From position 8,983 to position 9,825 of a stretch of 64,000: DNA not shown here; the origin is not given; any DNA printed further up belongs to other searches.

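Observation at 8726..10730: Secreted non-specific nuclease co-oriented with two small translationally coupled membrane proteins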

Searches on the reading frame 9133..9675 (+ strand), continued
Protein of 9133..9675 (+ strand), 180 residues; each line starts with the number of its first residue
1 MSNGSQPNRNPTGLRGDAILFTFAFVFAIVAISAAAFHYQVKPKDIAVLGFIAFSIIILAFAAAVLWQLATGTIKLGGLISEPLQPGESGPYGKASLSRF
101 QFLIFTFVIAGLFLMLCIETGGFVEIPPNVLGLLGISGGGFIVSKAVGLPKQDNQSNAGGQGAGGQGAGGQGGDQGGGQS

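Call 50: find_encoding_contigs(protein=P0336, flank=5000, max_places=1)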
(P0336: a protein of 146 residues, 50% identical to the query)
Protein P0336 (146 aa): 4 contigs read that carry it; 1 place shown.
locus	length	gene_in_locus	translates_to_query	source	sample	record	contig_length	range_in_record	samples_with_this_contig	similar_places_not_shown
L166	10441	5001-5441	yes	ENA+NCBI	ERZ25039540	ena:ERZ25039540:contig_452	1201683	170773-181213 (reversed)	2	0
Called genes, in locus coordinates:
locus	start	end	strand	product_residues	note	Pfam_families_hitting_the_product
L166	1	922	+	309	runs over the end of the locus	PF11737:DUF3300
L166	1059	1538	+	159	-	PF00111:Fer2, PF13085:Fer2_3 (weak), PF01799:Fer2_2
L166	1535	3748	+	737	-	PF20256:MoCoBD_2, PF01315:Ald_Xan_dh_C (weak), PF02738:MoCoBD_1, PF20256:MoCoBD_2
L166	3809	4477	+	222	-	PF20334:DUF6629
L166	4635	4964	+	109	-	-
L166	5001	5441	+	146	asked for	-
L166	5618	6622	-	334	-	PF00044:Gp_dh_N, PF02800:Gp_dh_C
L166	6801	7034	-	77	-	-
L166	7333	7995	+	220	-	PF13671:AAA_33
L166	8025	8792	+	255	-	PF00005:ABC_tran, PF13304:AAA_21 (faint)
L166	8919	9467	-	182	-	PF04978:MST (weak), PF12867:DinB_2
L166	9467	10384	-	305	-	PF04069:OpuAC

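Call 51: find_encoding_contigs(protein=P0341, flank=5000, max_places=1)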
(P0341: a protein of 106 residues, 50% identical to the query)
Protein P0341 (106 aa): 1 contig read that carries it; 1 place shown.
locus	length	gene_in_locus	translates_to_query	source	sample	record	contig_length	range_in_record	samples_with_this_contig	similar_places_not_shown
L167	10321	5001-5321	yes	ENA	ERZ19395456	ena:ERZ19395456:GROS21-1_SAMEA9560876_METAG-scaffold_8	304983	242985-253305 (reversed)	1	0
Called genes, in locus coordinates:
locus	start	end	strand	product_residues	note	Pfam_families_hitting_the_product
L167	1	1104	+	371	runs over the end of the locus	PF13472:Lipase_GDSL_2 (faint)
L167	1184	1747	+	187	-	PF08207:EFP_N, PF01132:EFP, PF09285:Elong-fact-P_C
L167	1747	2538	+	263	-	PF00459:Inositol_P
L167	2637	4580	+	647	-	PF12439:GDE_N, PF06202:GDE_C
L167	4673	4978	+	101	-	-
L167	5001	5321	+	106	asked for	-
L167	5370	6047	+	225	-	-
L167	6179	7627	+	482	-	PF02386:TrkH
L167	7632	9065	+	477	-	PF02386:TrkH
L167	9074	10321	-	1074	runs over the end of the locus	PF13116:YhdP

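Call 52: find_encoding_contigs(protein=P0182, flank=5000, max_places=1)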
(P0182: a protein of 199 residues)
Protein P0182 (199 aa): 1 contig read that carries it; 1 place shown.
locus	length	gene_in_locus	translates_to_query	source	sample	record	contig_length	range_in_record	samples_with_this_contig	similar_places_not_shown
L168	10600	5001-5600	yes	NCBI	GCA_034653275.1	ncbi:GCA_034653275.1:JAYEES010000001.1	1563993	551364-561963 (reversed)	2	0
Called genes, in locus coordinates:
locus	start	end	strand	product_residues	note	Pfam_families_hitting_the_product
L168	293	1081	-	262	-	PF02265:S1-P1_nuclease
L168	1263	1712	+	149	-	-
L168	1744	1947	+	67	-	-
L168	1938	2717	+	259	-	-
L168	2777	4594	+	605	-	PF04909:Amidohydro_2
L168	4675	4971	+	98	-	-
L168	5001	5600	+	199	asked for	-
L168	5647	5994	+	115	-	-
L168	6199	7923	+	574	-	PF00805:Pentapeptide (weak), PF13599:Pentapeptide_4 (faint)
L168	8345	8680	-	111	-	PF13744:HTH_37 (weak), PF13560:HTH_31, PF12844:HTH_19 (weak), PF01381:HTH_3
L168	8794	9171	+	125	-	-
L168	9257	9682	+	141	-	-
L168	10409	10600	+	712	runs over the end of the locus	PF00004:AAA, PF01434:Peptidase_M41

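Call 53: find_encoding_contigs(protein=P0331, flank=5000, max_places=1)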
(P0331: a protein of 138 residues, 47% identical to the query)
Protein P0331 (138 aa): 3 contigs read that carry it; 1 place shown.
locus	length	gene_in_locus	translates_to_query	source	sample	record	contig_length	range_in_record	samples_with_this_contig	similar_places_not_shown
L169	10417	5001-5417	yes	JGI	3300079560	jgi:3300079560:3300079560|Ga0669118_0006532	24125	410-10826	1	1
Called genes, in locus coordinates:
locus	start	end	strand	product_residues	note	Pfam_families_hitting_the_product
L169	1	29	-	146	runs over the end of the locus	?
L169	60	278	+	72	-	-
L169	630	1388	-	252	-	PF00121:TIM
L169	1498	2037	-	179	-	PF08818:DUF1801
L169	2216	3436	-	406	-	PF00162:PGK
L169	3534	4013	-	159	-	-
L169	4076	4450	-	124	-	PF01042:Ribonuc_L-PSP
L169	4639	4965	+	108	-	-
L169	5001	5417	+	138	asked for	-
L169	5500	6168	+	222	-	PF20334:DUF6629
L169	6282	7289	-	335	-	PF00044:Gp_dh_N, PF02800:Gp_dh_C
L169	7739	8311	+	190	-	PF08433:KTI12 (faint), PF13671:AAA_33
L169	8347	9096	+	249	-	PF00005:ABC_tran, PF13304:AAA_21 (faint)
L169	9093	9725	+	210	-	PF00528:BPD_transp_1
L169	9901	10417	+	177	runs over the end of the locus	PF13302:Acetyltransf_3, PF00583:Acetyltransf_1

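Call 59: search_solved_structures(query=A6, max_evalue=10, show_alignments=2)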
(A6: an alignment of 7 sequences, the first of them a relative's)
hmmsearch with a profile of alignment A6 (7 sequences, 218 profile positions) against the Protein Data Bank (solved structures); distinct sequences matched with E-value up to 10: 1.
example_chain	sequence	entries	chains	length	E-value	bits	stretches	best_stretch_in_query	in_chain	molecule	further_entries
6ghc_A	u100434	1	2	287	0.77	12.2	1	133-157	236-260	5-methylcytosine-specific restriction enzyme A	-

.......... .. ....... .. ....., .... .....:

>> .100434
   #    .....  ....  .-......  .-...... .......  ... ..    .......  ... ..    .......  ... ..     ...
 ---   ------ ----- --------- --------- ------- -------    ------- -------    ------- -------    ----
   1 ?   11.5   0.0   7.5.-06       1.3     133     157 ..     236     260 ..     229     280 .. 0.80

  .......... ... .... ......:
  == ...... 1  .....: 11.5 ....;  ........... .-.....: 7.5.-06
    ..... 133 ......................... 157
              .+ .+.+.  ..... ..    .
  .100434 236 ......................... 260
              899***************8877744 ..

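Call 60: search_protein_families(library=ncbifam, proteins=[L161:4396-5049:+, L167:5370-6044:+, L162:4396-5067:+], max_evalue=1)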
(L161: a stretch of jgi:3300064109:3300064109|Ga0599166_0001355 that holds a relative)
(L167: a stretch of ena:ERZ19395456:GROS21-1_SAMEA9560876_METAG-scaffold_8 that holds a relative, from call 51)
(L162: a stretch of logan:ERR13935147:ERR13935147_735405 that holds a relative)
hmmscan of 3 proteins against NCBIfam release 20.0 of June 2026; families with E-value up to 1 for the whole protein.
L161:4396-5049:+ (218 aa): 0 families

L167:5370-6044:+ (225 aa): 1 family
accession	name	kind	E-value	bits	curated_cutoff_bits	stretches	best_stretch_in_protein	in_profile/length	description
NF058643.1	TranRegCurRPseudo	equivalog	0.11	12.2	300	1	175-219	61-105/193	TetR family transcriptional repressor CurR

L162:4396-5067:+ (224 aa): 0 families

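Call 61: find_related_loci(query=A4, collection=viral_contigs, flank=5000)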
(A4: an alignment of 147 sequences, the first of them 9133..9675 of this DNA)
Query A4 (180 aa) in viral_contigs; peptide patterns used: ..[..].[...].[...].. (x = any residue, [..] = any of these).
6 stretches matched a pattern, but none encodes a relative of the query by tblastn (E <= 1e-3).

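Call 62: search_dna_similar(query=window:9133-9675:+, collection=phages, mode=protein, max_evalue=0.01)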
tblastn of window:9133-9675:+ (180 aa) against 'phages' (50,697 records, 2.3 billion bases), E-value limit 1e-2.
No match.

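Call 63: search_dna_similar(query=window:9133-9675:+, collection=plasmids, mode=protein, max_evalue=0.001)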
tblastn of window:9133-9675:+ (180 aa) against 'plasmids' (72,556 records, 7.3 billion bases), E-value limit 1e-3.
No match.

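Call 73: search_protein_families(library=phrogs, proteins=[window:9133-9675:+, L161:4396-5049:+, L077:3656-4000:+, L156:4932-5363:+], max_evalue=1)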
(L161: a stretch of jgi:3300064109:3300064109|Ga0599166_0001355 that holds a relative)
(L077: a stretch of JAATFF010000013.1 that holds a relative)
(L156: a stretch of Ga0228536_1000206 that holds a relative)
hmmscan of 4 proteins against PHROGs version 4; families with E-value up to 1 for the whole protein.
window:9133-9675:+ (180 aa): 2 families
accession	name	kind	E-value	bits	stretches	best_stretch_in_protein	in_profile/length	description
phrog_33946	-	unknown function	0.053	14.9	1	22-61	11-47/89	-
phrog_8481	-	unknown function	0.31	12.3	1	20-78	17-69/111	-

L161:4396-5049:+ (218 aa): 1 family
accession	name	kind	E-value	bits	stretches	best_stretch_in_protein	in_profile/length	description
phrog_2118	-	DNA, RNA and nucleotide metabolism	0.081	13.4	1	133-159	190-216/301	HNH endonuclease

L077:3656-4000:+ (114 aa): 0 families

L156:4932-5363:+ (143 aa): 0 families

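Call 77: find_encoding_contigs(protein=P0309, flank=4000, max_places=1)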
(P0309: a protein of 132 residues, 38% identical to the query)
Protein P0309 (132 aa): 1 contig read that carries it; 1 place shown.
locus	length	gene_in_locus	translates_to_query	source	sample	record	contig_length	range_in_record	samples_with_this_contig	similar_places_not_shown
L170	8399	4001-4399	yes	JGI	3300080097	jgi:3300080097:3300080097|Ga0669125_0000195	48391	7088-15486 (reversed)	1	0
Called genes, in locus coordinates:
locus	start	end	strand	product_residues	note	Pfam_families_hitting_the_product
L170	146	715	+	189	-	PF00908:dTDP_sugar_isom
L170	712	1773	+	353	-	PF00106:adh_short (faint), PF01073:3Beta_HSD, PF01370:Epimerase, PF02719:Polysacc_synt_2, PF04321:RmlD_sub_bind, PF16363:GDP_Man_Dehyd, PF07993:NAD_binding_4 (weak)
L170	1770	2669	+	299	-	PF01370:Epimerase, PF04321:RmlD_sub_bind, PF05368:NmrA (faint), PF13460:NAD_binding_10 (weak), PF02719:Polysacc_synt_2, PF16363:GDP_Man_Dehyd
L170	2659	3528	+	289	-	PF00483:NTP_transferase, PF12804:NTP_transf_3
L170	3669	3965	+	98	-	-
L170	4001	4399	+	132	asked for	-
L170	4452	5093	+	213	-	-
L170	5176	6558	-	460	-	PF00083:Sugar_tr, PF07690:MFS_1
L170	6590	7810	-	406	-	PF00890:FAD_binding_2 (faint), PF01494:FAD_binding_3, PF13450:NAD_binding_8 (weak)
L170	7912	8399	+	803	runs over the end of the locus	PF00456:Transketolase_N (weak), PF02779:Transket_pyr (weak)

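Call 78: find_encoding_contigs(protein=P0353, flank=4000, max_places=1)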
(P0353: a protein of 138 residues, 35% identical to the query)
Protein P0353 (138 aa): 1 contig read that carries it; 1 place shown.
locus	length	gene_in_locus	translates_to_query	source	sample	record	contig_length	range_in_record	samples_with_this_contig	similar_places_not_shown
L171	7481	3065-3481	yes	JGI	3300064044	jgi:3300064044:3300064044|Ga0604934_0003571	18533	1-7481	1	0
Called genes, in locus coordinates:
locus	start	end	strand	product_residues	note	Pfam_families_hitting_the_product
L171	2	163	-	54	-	?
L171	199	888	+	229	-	PF00702:Hydrolase, PF12710:HAD, PF13419:HAD_2, PF13242:Hydrolase_like (weak)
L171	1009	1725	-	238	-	PF02798:GST_N (weak), PF13417:GST_N_3, PF13409:GST_N_2, PF22041:GST_C_7, PF00043:GST_C (weak), PF13410:GST_C_2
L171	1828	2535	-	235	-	PF02798:GST_N, PF13409:GST_N_2, PF13417:GST_N_3, PF00043:GST_C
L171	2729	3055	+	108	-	-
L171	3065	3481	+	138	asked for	-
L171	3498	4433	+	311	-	PF01223:Endonuclease_NS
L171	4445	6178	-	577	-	PF02878:PGM_PMM_I, PF02879:PGM_PMM_II, PF02880:PGM_PMM_III, PF00408:PGM_PMM_IV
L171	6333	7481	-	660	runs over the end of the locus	PF00753:Lactamase_B, PF12706:Lactamase_B_2 (weak), PF14863:Alkyl_sulf_dimr, PF14864:Alkyl_sulf_C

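Call 79: find_encoding_contigs(protein=P0350, flank=4000, max_places=1)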
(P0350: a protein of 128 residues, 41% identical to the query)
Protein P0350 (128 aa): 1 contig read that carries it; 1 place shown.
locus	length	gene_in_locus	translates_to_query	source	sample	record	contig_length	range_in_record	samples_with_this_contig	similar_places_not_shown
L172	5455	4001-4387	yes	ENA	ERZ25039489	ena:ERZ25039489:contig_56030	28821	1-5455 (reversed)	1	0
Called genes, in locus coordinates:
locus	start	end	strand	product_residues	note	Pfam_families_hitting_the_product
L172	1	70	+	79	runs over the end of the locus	-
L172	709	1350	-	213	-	-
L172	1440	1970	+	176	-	PF01544:CorA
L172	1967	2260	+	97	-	PF03992:ABM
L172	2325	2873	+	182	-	PF01717:Meth_synt_2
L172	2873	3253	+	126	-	-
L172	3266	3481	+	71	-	-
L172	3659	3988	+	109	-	-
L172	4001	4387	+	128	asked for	-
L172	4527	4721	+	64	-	-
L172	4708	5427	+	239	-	PF01223:Endonuclease_NS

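Call 90: search_dna_similar(query=L161:4396-5049:+, collection=plasmids, mode=protein, max_evalue=0.001, max_rows=15)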
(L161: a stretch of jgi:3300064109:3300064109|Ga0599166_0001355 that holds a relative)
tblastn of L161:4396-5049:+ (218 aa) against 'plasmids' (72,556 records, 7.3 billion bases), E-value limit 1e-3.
Records with a match: 37; places in all: 42; records where one place covers at least 80% of the query: 0.
Best place of each record, by identity: <60% 37.
By first word of the organism name: Streptomyces 23; Mycolicibacterium 4; Methylocella 2; Rhodococcus 1; Methylomagnum 1; Acidiphilium 1; Burkholderia 1; Deinococcus 1; Methylocapsa 1; Allomeiothermus 1; and 1 more.
By predicted mobility (MOB-suite, as given by PLSDB): non-mobilizable 20; mobilizable 17.
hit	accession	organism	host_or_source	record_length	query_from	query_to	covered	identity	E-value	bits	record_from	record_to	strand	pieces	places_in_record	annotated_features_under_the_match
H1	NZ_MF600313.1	Mycolicibacterium sp. CBMA 213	Soil,soil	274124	72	206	62%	40.7%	3e-17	87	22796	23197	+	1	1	hypothetical protein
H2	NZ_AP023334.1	Mycolicibacterium sp. TY66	-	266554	72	206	62%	40.0%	4e-13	75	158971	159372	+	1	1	hypothetical protein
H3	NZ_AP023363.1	Mycolicibacterium sp. TY81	-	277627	72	206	62%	40.0%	4e-13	75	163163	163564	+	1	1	hypothetical protein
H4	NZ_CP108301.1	Streptomyces canus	-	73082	56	205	69%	35.7%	4e-11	69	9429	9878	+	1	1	hypothetical protein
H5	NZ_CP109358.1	Streptomyces sp. NBC_01562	-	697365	43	206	75%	31.6%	3e-7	57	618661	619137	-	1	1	XdhC family protein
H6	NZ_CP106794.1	Streptomyces cynarae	microorganism,rhizosphere soil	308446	56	205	69%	33.3%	2e-10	67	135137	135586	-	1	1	hypothetical protein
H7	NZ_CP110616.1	Rhodococcus antarcticus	whole organism,T5 medium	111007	63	201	64%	35.9%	1e-13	76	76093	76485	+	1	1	hypothetical protein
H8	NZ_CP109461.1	Streptomyces sp. NBC_01454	-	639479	69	202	61%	36.4%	7e-10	65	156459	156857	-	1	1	hypothetical protein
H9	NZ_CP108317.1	Streptomyces sp. NBC_00005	-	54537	56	205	69%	32.1%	5e-9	63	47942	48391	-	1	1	hypothetical protein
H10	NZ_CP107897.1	Streptomyces sp. NBC_00466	-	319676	56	205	69%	32.1%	3e-8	61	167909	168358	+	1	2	hypothetical protein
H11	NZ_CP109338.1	Streptomyces sp. NBC_00455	-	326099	56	205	69%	32.1%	3e-8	61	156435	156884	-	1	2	hypothetical protein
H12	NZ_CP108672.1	Streptomyces sp. NBC_01023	-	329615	56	205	69%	32.1%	3e-8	61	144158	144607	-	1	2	hypothetical protein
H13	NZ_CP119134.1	Streptomyces sp. FXJ1.172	cell culture,red soil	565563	56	205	69%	32.1%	3e-7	58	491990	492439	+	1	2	hypothetical protein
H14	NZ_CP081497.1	Streptomyces sp. BHT-5-2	whole organism,plant soil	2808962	68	205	63%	34.7%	2e-7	58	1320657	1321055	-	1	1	none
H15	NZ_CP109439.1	Streptomyces sp. NBC_01483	-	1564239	72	205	61%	35.7%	1e-8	62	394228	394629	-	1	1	none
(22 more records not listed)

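Call 92: get_annotated_region(hit=H1, flank=3000)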
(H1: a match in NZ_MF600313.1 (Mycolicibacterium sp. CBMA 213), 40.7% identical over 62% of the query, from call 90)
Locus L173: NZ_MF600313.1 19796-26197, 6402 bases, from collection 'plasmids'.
description: Mycolicibacterium sp. CBMA 213 plasmid pCBMA213_1, complete sequence
organism: Mycolicibacterium sp. CBMA 213 (NCBI taxid 1968788)
taxonomy: Bacteria; Actinomycetota; Actinomycetes; Mycobacteriales; Mycobacteriaceae; Mycolicibacterium; Mycolicibacterium sp. CBMA 213
host: -; source: Soil,soil; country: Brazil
typing (MOB-suite, as given by PLSDB): non-mobilizable
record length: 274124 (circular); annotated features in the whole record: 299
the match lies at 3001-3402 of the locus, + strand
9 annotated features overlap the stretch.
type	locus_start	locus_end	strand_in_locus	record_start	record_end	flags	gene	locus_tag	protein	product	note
CDS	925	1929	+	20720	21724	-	-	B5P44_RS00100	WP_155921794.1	ParA family protein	-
CDS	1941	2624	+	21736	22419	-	-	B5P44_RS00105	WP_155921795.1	hypothetical protein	-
CDS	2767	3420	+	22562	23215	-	-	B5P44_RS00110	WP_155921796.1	hypothetical protein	-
CDS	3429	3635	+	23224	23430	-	-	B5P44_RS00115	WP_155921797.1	hypothetical protein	-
CDS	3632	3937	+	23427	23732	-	-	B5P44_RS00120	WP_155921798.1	hypothetical protein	-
CDS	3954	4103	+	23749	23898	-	-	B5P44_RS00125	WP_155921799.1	hypothetical protein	-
CDS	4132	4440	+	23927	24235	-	-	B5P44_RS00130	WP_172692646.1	hypothetical protein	-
CDS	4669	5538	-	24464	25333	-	-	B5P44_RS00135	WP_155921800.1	helix-turn-helix transcriptional regulator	-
CDS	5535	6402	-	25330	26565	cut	-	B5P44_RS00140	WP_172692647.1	XRE family transcriptional regulator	-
